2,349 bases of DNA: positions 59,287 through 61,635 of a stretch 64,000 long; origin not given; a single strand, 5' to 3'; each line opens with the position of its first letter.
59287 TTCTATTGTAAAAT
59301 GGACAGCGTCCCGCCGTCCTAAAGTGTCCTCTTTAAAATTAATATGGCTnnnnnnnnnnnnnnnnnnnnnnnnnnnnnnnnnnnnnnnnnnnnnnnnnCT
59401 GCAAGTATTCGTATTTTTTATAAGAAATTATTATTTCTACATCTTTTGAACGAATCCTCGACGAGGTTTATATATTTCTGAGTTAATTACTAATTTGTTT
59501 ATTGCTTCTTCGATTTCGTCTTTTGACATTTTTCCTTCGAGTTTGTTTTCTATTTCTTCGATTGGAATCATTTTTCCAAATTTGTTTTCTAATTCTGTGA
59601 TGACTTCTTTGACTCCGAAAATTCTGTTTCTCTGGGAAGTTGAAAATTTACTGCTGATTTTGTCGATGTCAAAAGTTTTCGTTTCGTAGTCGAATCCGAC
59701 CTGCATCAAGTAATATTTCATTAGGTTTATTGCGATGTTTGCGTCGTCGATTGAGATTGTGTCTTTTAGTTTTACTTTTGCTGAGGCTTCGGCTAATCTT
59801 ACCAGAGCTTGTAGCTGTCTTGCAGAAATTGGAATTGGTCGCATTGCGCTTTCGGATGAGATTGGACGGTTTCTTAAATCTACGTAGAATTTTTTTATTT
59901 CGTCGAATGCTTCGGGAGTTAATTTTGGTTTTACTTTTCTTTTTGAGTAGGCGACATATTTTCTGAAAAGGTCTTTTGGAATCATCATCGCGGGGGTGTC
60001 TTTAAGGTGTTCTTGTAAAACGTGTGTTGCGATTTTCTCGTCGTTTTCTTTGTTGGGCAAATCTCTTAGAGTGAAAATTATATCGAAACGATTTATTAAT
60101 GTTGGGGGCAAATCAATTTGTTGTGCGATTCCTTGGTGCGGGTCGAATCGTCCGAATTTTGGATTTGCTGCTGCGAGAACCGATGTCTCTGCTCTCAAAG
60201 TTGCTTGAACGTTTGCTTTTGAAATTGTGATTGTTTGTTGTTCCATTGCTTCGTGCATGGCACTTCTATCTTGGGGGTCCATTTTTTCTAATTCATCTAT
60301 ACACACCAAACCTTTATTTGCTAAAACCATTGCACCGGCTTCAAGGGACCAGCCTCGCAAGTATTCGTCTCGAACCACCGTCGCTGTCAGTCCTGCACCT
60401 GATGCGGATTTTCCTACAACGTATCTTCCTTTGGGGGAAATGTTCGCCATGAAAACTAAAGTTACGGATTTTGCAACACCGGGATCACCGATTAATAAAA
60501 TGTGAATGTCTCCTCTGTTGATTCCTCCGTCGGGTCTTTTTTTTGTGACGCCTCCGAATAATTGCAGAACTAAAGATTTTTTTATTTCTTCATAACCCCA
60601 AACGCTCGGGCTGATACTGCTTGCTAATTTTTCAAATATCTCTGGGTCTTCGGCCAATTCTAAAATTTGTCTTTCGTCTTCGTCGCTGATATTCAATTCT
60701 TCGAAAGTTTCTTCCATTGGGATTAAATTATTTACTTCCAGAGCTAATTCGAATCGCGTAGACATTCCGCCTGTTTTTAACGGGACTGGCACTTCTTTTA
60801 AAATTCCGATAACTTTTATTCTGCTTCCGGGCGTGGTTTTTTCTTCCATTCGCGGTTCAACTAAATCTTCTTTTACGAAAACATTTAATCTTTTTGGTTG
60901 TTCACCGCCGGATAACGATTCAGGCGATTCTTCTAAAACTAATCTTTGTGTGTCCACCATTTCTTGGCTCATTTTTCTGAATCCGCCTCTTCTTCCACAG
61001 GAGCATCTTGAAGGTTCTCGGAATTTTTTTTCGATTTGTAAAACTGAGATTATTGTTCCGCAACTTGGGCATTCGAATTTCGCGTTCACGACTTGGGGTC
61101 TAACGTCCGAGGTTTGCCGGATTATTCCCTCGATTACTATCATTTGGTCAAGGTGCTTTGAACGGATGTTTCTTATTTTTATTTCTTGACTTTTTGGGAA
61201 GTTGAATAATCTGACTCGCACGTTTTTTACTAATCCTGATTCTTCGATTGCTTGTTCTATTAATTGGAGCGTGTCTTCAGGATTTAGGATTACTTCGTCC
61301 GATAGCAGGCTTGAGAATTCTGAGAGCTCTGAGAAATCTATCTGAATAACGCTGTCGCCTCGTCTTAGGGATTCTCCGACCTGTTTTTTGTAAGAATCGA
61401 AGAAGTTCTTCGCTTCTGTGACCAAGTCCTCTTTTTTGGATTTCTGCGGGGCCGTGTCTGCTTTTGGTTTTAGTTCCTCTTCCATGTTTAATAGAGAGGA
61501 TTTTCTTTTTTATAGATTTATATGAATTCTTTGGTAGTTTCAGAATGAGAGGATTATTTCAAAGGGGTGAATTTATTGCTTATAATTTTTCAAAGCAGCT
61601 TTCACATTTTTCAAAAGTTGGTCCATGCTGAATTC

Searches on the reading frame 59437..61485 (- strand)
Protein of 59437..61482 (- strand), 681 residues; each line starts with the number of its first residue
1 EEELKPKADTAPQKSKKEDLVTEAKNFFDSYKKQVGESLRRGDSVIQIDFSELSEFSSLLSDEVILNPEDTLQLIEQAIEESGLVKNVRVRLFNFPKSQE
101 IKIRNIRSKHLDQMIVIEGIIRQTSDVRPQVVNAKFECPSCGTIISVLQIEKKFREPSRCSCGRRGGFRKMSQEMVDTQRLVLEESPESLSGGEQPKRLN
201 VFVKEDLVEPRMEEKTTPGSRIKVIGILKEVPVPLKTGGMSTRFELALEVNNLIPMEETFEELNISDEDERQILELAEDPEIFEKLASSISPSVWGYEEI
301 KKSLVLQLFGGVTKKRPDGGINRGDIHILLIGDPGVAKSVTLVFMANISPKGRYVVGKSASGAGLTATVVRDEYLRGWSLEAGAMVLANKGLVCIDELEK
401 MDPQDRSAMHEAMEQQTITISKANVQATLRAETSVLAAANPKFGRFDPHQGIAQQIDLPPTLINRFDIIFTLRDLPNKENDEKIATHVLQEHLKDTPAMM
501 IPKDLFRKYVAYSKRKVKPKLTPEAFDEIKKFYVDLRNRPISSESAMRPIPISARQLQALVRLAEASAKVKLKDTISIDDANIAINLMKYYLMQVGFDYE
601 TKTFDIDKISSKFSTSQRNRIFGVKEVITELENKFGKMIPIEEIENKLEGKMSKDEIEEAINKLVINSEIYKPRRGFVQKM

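Call 77: find_encoding_contigs(protein=window:59437-61482:-, flank=10000, max_places=1)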
Protein window:59437-61482:- (681 aa): no gene with exactly this product is on record in the collection.

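Call 109: find_encoding_contigs(protein=window:59440-61485:-, flank=10000, max_places=1)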
Protein window:59440-61485:- (682 aa): 9 contigs read that carry it; 1 place shown.
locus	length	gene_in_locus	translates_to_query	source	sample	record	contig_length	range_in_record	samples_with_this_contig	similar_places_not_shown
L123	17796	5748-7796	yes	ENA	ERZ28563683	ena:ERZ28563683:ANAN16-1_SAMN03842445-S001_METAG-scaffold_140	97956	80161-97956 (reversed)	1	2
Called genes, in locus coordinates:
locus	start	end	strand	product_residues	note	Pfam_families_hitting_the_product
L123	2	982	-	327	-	?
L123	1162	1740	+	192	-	PF00827:Ribosomal_L15e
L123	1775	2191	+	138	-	PF01510:Amidase_2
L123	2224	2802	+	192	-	PF00210:Ferritin, PF02915:Rubrerythrin, PF23458:DUF7130 (weak), PF21349:RUBY_RBDX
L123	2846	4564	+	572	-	PF04675:DNA_ligase_A_N, PF01068:DNA_ligase_A_M, PF01331:mRNA_cap_enzyme (faint), PF04679:DNA_ligase_A_C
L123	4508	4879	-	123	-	-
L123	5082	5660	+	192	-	PF00352:TBP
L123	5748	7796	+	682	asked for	PF14551:MCM_N (faint), PF17207:MCM_OB, PF00493:MCM, PF07726:AAA_3 (weak), PF01078:Mg_chelatase, PF17855:MCM_lid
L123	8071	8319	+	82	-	-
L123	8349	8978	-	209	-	-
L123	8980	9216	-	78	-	-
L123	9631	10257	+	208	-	PF01336:tRNA_anti-codon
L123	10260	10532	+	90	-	-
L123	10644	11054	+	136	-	PF01873:eIF-5_eIF-2B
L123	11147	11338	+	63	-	PF18930:DUF5679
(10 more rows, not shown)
